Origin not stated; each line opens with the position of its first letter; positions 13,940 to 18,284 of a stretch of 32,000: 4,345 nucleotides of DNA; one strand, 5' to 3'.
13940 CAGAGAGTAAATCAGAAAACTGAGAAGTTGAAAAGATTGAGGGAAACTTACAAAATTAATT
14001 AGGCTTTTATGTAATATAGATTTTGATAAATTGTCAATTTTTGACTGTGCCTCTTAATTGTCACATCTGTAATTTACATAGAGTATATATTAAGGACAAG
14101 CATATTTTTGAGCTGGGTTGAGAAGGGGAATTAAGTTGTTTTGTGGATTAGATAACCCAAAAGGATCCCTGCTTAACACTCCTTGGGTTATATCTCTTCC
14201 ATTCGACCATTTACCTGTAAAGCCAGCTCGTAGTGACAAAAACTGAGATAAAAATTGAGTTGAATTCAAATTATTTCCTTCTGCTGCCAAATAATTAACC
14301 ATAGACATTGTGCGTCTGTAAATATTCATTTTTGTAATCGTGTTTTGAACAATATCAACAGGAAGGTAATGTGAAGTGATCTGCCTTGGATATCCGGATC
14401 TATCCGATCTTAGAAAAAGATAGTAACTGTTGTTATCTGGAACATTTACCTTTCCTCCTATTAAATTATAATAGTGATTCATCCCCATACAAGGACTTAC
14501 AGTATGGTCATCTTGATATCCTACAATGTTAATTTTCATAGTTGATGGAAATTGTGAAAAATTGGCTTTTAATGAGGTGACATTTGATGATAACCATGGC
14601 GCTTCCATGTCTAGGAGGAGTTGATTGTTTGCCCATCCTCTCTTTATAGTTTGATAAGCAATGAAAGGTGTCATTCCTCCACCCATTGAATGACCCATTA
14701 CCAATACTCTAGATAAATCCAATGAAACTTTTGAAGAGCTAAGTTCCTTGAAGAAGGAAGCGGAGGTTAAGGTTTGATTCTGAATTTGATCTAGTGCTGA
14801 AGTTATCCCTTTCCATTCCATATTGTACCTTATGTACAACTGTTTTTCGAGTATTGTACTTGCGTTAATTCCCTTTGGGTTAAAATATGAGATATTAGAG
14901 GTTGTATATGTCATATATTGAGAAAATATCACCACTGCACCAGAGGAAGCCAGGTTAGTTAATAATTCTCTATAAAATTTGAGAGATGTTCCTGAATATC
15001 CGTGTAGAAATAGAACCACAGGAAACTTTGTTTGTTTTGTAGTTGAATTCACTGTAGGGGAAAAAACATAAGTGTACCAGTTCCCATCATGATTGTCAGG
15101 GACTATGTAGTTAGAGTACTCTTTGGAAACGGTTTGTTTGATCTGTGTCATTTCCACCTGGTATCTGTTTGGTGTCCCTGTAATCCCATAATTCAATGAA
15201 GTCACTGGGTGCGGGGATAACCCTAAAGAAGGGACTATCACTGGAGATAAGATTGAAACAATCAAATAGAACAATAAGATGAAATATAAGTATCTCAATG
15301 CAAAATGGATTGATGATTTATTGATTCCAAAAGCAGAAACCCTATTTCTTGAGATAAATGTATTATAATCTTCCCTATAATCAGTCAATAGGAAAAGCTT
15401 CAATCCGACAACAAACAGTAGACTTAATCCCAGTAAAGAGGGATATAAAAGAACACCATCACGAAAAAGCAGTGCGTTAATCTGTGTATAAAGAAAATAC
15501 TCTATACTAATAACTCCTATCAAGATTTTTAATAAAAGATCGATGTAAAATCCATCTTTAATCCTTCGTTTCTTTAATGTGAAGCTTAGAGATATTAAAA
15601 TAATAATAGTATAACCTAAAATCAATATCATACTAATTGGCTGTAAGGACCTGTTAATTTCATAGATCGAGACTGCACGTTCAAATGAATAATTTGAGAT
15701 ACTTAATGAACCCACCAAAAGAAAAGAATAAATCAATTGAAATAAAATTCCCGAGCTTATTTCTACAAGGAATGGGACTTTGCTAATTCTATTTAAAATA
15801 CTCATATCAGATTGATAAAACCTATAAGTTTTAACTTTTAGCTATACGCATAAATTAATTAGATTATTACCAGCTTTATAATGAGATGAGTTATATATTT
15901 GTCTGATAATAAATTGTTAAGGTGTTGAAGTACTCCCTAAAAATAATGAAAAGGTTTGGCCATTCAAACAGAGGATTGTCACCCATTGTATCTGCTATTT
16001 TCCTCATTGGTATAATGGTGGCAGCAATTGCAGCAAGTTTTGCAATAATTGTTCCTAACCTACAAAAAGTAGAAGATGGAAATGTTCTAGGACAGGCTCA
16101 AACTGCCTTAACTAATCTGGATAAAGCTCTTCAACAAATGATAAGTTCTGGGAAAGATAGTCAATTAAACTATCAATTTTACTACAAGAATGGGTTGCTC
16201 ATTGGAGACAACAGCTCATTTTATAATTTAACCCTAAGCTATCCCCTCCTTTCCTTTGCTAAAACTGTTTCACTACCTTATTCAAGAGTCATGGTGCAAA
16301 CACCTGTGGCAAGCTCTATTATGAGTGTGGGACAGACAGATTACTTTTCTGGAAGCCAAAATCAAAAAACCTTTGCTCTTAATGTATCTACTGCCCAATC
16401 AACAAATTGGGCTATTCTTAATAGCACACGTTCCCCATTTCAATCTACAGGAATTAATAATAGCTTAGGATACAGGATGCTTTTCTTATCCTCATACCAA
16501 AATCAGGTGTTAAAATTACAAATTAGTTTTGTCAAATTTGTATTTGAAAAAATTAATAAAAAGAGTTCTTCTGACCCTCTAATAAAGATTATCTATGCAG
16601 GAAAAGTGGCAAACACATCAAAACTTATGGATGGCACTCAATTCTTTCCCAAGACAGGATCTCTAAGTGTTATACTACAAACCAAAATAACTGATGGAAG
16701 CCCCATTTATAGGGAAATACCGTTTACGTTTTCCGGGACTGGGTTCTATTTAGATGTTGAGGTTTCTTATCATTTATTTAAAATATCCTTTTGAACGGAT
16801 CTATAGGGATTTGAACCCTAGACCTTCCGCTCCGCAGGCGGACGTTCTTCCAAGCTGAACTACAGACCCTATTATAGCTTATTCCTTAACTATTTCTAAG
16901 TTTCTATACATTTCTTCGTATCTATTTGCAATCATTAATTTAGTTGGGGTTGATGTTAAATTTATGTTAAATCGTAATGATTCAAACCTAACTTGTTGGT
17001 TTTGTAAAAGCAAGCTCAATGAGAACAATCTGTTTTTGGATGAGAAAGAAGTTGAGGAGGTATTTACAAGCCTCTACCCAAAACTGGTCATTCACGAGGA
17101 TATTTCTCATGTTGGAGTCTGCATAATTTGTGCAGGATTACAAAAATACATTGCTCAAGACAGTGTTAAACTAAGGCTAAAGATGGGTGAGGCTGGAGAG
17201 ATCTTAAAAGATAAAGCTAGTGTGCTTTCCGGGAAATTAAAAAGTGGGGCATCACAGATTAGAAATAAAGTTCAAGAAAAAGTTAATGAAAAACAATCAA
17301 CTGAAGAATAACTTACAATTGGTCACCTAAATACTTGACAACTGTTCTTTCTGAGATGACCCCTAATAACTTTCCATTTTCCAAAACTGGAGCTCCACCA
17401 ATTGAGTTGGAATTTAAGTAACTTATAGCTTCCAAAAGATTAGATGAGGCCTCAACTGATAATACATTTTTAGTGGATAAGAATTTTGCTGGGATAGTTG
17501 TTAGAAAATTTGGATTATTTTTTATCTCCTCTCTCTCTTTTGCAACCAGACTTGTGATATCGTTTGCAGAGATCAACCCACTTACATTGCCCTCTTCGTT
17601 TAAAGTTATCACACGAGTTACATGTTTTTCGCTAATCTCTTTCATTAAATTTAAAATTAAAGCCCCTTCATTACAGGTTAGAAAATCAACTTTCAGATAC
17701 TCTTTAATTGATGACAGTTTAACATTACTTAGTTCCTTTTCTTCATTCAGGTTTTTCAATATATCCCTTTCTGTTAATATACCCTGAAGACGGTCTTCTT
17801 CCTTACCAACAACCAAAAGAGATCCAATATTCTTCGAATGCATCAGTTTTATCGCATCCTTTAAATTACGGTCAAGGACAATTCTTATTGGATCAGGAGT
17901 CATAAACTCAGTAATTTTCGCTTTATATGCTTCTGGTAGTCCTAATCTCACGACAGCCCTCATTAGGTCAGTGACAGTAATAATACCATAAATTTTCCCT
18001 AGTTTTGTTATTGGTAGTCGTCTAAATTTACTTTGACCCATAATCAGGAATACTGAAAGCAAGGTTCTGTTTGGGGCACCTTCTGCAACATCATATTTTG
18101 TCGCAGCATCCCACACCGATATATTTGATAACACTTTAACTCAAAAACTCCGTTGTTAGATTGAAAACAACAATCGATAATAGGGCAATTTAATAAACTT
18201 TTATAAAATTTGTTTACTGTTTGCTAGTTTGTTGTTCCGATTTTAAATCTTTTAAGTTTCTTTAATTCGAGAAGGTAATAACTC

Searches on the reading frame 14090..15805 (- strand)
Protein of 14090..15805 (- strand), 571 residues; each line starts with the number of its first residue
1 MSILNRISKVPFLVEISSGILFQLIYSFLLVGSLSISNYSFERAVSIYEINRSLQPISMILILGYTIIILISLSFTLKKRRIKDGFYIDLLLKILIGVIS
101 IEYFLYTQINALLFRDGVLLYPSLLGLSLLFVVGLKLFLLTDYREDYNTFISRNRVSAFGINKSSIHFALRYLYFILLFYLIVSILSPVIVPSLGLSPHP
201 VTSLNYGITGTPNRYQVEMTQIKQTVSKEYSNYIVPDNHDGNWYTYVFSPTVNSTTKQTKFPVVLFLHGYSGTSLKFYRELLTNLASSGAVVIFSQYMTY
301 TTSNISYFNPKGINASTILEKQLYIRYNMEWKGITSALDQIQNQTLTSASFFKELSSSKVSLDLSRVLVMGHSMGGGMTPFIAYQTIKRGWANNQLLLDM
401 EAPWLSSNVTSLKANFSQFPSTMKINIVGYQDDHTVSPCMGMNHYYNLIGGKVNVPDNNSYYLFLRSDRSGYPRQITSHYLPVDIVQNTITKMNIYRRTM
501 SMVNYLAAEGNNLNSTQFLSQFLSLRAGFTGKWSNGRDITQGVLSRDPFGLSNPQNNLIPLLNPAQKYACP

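Call 58: search_protein_families(library=pfam, proteins=[window:14090-15805:-], max_evalue=0.001)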
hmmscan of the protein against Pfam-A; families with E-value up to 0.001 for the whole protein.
window:14090-15805:- (571 aa): 3 families
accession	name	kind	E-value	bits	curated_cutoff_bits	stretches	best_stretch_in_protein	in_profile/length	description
PF07224.18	Chlorophyllase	-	1.2e-07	31.3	26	1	253-378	34-129/301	Chlorophyllase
PF03403.19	PAF-AH_p_II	-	2.2e-06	26.9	20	1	256-377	96-233/372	Platelet-activating factor acetylhydrolase, isoform II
PF12740.14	PETase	-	0.00078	19.4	28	0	286-385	52-145/263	PET hydrolase-like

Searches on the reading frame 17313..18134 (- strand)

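Call 58: search_protein_families(library=pfam, proteins=[window:17313-18134:-], max_evalue=0.001)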
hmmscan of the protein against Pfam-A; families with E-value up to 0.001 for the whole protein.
window:17313-18134:- (273 aa): 1 family
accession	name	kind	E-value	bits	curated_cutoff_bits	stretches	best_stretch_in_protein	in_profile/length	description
PF00571.33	CBS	-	9.4e-40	135.2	24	4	75-130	2-56/57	CBS domain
